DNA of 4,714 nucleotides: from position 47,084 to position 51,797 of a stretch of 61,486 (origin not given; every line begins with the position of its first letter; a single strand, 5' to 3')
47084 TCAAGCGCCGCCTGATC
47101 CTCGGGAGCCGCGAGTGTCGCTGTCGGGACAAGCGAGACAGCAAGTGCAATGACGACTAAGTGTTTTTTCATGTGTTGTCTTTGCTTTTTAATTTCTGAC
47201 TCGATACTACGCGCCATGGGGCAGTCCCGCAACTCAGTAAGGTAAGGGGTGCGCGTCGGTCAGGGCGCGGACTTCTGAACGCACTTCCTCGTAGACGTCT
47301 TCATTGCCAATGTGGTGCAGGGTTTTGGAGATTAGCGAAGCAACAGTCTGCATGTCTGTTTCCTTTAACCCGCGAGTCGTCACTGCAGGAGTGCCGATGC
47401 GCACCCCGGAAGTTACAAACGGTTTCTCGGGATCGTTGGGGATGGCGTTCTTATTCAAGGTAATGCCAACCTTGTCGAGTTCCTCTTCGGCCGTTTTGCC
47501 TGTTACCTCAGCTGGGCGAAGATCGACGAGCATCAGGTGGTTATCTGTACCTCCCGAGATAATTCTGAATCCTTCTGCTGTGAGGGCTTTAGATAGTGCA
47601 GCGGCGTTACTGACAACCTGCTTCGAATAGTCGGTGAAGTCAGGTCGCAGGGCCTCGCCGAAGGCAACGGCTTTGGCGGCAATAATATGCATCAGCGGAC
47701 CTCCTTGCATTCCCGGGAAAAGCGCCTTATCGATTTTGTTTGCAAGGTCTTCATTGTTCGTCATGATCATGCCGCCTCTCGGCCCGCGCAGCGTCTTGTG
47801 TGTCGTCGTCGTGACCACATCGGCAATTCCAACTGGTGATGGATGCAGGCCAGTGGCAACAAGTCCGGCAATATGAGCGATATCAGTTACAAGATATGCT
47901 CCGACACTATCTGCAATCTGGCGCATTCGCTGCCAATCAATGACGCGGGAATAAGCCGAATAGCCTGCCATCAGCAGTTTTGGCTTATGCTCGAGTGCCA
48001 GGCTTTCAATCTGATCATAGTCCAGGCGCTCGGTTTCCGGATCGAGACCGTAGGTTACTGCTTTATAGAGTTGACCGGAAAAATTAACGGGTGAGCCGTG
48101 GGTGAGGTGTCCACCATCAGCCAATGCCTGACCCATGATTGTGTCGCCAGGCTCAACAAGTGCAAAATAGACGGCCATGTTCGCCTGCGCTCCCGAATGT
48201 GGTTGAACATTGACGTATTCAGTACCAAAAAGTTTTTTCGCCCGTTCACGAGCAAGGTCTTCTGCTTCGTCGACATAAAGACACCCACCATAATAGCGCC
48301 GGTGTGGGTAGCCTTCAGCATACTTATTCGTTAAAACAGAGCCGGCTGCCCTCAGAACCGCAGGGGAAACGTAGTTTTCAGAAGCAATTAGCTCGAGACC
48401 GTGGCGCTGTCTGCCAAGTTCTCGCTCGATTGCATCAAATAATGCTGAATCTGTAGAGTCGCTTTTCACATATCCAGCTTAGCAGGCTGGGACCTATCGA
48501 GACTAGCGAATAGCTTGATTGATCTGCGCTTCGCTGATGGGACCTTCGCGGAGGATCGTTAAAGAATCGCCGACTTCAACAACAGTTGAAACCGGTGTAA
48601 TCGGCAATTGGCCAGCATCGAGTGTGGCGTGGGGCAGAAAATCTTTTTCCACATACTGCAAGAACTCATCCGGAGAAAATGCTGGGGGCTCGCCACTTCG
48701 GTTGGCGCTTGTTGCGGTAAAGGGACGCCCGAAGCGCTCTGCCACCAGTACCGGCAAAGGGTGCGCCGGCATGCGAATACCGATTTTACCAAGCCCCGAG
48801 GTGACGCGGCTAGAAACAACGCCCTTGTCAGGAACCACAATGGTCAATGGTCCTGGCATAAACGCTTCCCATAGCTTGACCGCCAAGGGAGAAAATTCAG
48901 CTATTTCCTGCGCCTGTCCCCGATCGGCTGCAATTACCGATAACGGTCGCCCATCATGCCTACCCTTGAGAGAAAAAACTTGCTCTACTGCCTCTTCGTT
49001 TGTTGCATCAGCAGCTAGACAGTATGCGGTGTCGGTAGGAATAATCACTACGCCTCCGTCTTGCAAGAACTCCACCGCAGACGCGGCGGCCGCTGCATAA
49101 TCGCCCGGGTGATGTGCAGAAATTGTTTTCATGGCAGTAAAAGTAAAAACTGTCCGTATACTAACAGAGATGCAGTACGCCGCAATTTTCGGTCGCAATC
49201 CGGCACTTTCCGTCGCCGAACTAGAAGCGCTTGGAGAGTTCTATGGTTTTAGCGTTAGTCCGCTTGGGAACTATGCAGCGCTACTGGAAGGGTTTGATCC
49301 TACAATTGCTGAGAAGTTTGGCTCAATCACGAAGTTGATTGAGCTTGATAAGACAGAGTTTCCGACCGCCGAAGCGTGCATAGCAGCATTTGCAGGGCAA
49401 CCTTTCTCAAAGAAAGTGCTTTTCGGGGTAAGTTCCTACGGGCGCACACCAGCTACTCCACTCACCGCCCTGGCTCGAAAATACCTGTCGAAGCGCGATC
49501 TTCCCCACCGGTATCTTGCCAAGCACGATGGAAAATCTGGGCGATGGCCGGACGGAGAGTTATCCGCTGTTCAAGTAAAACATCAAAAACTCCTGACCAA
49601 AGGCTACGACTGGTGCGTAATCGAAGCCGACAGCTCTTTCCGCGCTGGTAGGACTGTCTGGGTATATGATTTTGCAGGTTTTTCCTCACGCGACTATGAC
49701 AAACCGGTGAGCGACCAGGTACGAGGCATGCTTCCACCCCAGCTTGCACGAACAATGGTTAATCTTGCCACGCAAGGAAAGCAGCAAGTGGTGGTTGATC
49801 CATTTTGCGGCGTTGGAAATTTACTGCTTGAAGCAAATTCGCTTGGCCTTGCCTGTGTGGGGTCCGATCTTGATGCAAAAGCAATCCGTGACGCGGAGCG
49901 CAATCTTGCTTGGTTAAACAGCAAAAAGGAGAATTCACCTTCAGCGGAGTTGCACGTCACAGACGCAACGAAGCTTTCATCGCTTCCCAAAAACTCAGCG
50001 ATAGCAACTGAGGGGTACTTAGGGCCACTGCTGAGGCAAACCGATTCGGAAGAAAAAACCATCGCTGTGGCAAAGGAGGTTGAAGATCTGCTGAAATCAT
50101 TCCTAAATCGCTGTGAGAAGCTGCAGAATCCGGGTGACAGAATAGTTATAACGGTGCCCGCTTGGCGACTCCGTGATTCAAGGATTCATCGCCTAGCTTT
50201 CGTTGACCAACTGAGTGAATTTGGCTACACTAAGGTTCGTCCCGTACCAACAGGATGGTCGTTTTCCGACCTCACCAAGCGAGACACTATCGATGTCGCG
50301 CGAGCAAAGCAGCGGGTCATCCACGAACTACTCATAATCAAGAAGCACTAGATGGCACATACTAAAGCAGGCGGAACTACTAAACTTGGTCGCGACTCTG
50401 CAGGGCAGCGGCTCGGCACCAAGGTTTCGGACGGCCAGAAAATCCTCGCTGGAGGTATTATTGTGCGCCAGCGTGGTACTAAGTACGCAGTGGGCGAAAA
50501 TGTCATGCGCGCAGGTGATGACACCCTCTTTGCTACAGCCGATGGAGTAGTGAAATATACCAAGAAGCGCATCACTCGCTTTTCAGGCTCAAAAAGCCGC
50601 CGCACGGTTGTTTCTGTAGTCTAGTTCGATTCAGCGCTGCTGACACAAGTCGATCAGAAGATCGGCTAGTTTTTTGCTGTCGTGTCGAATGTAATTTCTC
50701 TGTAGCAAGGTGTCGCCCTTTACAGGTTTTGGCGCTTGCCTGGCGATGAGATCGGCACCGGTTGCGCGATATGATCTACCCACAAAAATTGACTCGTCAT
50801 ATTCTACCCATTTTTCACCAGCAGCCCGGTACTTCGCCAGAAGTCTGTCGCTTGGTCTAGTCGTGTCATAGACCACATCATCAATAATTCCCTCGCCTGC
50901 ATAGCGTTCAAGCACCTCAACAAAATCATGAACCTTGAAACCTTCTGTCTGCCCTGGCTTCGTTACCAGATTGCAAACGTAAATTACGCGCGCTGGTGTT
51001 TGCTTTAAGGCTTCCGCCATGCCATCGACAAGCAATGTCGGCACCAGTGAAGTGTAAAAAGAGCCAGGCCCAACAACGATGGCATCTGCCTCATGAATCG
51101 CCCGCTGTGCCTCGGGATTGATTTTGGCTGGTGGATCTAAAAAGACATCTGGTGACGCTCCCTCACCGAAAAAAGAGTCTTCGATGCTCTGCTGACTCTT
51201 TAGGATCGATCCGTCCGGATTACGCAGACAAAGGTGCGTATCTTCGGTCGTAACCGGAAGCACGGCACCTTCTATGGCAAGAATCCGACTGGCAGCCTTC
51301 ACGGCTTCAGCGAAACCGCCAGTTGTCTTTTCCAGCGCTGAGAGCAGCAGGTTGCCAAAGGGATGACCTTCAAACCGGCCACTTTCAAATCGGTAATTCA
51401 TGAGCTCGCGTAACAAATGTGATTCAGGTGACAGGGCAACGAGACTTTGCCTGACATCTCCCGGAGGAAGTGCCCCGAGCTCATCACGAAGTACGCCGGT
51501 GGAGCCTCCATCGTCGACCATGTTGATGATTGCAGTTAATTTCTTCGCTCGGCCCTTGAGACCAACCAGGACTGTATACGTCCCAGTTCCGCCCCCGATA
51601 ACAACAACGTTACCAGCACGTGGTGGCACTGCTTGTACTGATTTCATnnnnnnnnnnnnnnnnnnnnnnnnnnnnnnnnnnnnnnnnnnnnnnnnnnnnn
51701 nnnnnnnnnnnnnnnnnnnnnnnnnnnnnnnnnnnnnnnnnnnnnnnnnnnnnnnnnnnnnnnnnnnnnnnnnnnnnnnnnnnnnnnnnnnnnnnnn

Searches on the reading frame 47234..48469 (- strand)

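Call 47: search_protein_families(library=pfam, proteins=[window:47234-48469:-], max_evalue=0.00001)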
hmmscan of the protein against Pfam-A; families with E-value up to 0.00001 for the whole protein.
window:47234-48469:- (411 aa): 4 families
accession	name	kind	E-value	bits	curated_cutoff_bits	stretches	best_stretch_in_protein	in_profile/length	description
PF00464.25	SHMT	-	3e-169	563.3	27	1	5-380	3-399/399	Serine hydroxymethyltransferase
PF01041.23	DegT_DnrJ_EryC1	-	4.1e-07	30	19.8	1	135-255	86-204/360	DegT/DnrJ/EryC1/StrS aminotransferase family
PF00155.27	Aminotran_1_2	-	3.6e-06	26.8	19.7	0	73-369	47-355/361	Aminotransferase class I and II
PF01212.27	Beta_elim_lyase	-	7e-06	26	27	0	74-341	38-275/288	Beta-eliminating lyase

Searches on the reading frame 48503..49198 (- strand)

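Call 58: search_protein_families(library=pfam, proteins=[window:48503-49198:-], max_evalue=0.0001)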
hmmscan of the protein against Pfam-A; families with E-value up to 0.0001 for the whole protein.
window:48503-49198:- (231 aa): 1 family
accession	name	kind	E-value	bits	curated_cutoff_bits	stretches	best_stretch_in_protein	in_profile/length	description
PF01300.24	Sua5_yciO_yrdC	-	2.8e-47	161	25.1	1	43-219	1-178/178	Telomere recombination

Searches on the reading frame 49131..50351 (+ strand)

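Call 47: search_protein_families(library=pfam, proteins=[window:49131-50351:+], max_evalue=0.00001)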
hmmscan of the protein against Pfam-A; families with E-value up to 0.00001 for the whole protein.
window:49131-50351:+ (406 aa): 2 families
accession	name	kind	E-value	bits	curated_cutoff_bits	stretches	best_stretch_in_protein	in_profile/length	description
PF01170.24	UPF0020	-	2.8e-10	40.7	22.3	1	197-308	8-139/197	RMKL-like, methyltransferase domain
PF01555.25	N6_N4_Mtase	-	9.8e-07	29.4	26.7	1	180-256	145-220/221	DNA methylase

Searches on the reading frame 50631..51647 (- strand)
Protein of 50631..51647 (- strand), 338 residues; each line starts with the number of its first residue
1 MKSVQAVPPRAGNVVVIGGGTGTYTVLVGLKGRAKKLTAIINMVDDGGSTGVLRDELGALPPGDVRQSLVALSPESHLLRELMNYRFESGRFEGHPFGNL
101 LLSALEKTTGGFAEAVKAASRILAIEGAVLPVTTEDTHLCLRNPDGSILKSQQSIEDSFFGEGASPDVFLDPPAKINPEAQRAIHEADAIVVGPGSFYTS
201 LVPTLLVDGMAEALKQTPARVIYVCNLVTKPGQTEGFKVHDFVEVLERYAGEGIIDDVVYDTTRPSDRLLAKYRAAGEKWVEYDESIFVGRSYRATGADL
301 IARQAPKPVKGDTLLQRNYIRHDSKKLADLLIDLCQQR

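Call 58: search_protein_families(library=pfam, proteins=[window:50631-51647:-], max_evalue=0.0001)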
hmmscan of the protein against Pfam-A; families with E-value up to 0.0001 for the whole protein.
window:50631-51647:- (338 aa): 1 family
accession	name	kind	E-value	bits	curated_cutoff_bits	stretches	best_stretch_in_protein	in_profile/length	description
PF01933.23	CofD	-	4.9e-86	289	30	1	14-286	1-275/290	2-phospho-L-lactate transferase CofD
